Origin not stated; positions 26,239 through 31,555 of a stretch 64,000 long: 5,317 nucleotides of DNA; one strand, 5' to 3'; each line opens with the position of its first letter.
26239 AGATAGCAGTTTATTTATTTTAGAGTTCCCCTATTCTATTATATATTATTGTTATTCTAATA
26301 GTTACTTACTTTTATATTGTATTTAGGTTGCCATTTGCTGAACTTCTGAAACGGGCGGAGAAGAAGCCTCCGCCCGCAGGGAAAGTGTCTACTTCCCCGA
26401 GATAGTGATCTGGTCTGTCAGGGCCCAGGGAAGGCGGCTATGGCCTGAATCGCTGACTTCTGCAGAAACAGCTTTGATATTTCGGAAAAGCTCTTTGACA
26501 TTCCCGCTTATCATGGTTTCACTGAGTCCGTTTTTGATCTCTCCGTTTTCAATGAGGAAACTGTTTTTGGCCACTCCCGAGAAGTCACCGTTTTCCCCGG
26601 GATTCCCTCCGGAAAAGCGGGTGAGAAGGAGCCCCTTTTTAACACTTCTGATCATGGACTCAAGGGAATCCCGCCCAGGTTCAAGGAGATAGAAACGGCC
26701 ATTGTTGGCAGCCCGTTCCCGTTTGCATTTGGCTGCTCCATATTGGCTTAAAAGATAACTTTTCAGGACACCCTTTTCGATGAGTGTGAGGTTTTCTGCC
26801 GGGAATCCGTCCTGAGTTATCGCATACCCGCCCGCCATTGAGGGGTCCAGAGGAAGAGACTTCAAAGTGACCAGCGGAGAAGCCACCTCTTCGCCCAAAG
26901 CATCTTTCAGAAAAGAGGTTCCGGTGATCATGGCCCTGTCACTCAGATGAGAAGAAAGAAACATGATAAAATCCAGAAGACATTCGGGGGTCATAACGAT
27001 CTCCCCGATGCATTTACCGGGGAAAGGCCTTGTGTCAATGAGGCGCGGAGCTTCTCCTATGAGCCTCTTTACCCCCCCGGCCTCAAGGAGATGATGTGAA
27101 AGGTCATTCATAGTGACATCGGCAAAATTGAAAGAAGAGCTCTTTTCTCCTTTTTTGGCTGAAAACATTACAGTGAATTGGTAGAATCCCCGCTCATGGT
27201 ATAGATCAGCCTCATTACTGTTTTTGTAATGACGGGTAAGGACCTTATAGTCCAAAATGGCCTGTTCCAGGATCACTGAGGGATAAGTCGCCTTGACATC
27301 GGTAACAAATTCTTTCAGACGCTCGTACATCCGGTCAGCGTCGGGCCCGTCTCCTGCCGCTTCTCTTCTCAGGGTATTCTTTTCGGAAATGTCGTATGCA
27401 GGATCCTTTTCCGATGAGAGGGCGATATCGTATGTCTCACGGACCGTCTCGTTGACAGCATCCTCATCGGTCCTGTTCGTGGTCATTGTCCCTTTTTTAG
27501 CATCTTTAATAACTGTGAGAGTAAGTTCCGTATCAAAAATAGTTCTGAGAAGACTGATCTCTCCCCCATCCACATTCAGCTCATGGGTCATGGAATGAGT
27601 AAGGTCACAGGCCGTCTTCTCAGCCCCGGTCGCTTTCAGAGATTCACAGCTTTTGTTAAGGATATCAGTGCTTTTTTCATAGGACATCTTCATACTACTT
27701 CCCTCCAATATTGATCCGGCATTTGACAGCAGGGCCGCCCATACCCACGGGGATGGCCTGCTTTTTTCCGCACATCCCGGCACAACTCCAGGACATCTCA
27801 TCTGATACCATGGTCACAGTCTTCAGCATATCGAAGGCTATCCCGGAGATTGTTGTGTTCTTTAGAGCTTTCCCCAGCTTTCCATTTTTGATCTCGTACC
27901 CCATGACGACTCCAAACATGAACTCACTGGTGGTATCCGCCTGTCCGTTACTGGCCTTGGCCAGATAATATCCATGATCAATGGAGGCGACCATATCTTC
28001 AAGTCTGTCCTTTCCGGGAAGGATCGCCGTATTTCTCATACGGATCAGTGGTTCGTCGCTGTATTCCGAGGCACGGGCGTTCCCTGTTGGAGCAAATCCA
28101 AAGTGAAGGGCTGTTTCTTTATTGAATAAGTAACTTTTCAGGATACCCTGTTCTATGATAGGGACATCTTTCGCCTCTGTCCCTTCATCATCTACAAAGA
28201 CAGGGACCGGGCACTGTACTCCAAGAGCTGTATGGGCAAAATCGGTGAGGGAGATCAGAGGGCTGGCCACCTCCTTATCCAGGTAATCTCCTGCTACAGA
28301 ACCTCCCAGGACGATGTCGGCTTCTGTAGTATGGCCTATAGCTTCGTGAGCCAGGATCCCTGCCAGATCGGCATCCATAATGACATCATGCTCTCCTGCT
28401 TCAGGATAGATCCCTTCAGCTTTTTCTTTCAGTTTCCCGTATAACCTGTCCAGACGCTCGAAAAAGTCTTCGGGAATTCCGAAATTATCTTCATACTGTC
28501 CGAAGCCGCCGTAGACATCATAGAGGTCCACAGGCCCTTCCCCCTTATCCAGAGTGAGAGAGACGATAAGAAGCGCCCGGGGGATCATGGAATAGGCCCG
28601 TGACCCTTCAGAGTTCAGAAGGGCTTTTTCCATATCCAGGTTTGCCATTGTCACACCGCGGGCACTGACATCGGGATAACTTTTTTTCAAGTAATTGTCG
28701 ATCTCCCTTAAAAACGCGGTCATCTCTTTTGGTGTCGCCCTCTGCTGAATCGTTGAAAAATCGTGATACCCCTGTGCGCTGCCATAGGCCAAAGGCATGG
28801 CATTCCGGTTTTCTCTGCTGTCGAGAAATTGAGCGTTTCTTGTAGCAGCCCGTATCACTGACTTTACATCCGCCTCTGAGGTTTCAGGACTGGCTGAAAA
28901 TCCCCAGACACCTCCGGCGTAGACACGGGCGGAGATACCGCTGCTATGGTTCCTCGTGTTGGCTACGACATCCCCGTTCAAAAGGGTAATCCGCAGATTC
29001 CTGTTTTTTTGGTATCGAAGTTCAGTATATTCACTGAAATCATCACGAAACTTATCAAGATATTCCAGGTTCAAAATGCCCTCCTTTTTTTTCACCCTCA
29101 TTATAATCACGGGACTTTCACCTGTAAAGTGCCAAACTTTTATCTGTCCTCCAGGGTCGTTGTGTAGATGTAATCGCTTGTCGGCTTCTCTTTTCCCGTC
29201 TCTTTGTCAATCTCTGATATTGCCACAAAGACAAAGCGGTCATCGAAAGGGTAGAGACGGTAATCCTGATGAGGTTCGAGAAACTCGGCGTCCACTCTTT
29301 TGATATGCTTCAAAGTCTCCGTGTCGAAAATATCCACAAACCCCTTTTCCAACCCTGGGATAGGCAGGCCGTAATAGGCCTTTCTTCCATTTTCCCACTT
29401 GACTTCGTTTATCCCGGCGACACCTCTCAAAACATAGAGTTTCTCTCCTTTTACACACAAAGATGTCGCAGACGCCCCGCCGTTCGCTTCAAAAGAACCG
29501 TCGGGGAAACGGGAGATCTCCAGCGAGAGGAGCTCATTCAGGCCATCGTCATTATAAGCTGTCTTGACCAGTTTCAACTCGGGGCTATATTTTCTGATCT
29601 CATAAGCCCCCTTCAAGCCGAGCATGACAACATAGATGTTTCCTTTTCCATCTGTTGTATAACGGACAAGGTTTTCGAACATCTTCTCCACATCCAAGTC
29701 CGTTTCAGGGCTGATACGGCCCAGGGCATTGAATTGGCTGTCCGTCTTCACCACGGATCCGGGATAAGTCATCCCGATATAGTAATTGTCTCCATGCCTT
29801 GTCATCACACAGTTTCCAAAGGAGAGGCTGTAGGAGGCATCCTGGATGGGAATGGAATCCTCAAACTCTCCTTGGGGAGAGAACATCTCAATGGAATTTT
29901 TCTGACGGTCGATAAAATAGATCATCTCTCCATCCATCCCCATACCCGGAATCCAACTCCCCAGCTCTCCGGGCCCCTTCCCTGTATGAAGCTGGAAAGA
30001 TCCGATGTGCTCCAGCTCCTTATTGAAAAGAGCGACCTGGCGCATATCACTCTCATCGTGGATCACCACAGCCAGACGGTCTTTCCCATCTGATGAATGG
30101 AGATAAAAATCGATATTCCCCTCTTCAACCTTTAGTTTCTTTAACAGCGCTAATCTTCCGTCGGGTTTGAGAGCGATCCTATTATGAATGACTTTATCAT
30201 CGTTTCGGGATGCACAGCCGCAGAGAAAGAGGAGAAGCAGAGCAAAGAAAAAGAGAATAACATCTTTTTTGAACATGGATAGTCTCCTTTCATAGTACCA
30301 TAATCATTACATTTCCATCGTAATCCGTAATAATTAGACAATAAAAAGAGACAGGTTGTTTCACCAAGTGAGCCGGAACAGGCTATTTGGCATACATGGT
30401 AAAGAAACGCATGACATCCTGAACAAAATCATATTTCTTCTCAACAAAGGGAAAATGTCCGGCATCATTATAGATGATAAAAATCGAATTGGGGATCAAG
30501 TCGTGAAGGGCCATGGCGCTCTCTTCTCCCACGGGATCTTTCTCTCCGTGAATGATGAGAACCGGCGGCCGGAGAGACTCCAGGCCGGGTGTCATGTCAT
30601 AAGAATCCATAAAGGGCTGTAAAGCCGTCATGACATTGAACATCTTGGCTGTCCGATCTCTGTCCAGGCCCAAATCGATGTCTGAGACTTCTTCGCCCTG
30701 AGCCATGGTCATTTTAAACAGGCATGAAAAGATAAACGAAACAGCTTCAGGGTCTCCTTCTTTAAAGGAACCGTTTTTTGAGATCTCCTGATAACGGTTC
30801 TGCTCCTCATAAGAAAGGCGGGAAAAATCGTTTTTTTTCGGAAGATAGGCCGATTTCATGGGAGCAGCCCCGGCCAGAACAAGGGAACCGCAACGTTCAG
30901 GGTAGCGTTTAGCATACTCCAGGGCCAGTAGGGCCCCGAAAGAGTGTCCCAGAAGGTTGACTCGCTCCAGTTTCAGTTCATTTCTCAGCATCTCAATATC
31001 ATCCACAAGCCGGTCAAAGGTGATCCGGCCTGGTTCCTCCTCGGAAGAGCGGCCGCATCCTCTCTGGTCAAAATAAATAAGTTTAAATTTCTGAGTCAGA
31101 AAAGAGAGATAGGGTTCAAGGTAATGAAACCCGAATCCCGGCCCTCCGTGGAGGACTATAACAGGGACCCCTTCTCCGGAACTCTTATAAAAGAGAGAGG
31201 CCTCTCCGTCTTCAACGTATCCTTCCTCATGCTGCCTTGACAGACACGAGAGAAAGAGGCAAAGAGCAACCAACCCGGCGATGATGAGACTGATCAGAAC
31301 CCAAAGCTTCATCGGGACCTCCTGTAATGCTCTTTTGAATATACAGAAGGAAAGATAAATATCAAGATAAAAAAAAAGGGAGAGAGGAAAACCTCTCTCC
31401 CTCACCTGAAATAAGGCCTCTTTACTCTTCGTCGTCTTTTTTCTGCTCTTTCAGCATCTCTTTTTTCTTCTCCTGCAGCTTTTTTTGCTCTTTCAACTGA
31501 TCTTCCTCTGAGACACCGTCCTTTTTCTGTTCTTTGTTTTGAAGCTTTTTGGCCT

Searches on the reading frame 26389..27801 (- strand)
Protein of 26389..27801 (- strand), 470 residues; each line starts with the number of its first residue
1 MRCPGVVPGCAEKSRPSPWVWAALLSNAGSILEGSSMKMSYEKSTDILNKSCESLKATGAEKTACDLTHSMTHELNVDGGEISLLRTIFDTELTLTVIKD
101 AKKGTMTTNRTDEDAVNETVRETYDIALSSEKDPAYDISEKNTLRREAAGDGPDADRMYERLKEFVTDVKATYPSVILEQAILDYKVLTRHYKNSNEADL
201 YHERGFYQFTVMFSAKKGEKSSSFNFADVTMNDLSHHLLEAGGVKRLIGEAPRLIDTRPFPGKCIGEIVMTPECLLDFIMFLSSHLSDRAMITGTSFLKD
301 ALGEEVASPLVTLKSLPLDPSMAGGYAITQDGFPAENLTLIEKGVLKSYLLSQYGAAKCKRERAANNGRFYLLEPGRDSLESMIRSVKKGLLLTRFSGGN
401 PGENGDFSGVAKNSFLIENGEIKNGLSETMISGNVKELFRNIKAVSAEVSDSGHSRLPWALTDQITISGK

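Call 36: search_protein_families(library=pfam, proteins=[window:26389-27801:-], max_evalue=0.00001)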
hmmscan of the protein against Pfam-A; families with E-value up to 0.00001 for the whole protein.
window:26389-27801:- (470 aa): 2 families
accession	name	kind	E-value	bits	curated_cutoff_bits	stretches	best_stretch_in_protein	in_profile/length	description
PF19289.4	PmbA_TldD_3rd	-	1.2e-49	168.9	22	1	267-469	5-220/220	PmbA/TldA metallopeptidase C-terminal domain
PF01523.21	PmbA_TldD_1st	-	2.2e-06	28.2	20.9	1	70-127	8-65/65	PmbA/TldA metallopeptidase domain 1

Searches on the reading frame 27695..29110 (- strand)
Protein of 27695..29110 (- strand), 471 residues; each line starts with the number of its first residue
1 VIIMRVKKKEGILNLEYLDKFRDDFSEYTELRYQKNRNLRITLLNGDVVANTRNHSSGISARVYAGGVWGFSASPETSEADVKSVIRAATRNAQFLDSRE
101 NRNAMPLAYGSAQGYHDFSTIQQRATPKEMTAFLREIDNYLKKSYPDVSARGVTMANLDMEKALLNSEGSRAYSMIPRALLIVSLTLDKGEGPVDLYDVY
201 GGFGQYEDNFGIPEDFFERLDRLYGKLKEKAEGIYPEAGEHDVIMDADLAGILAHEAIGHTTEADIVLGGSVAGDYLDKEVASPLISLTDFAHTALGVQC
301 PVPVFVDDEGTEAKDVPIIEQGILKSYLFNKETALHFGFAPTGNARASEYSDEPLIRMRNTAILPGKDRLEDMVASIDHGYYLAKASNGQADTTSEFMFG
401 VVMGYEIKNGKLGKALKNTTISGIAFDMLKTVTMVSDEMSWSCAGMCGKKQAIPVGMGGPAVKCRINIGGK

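Call 36: search_protein_families(library=pfam, proteins=[window:27695-29110:-], max_evalue=0.00001)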
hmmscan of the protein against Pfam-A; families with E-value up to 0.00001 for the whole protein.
window:27695-29110:- (471 aa): 3 families
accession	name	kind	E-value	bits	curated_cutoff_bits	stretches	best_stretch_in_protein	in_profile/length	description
PF19289.4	PmbA_TldD_3rd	-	5e-50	170.2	22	1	239-466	2-216/220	PmbA/TldA metallopeptidase C-terminal domain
PF01523.21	PmbA_TldD_1st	-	5.4e-13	49.3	20.9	1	30-93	2-65/65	PmbA/TldA metallopeptidase domain 1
PF19290.4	PmbA_TldD_2nd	-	6.8e-06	26.9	20.9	0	126-209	7-94/109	PmbA/TldA metallopeptidase central domain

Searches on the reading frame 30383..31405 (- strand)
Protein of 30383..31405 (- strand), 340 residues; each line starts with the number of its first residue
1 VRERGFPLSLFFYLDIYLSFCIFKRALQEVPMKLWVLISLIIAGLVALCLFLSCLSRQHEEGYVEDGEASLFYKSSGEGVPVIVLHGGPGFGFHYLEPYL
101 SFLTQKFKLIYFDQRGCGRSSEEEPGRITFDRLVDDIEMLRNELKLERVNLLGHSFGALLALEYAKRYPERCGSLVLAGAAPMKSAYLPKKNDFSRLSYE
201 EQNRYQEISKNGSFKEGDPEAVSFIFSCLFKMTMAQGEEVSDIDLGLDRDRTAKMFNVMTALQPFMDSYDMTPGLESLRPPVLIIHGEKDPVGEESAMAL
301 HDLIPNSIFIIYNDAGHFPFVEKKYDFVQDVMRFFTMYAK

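Call 36: search_protein_families(library=pfam, proteins=[window:30383-31405:-], max_evalue=0.00001)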
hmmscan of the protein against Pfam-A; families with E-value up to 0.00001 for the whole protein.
window:30383-31405:- (340 aa): 3 families
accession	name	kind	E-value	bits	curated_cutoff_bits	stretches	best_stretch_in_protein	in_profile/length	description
PF00561.26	Abhydrolase_1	-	3.3e-33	115.8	25.8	1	81-323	2-244/245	alpha/beta hydrolase fold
PF12146.15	Hydrolase_4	-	4.6e-17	62.6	27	1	82-322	7-237/239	Serine aminopeptidase, S33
PF12697.13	Abhydrolase_6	-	1.7e-16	62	26.3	1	82-323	1-210/217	Alpha/beta hydrolase family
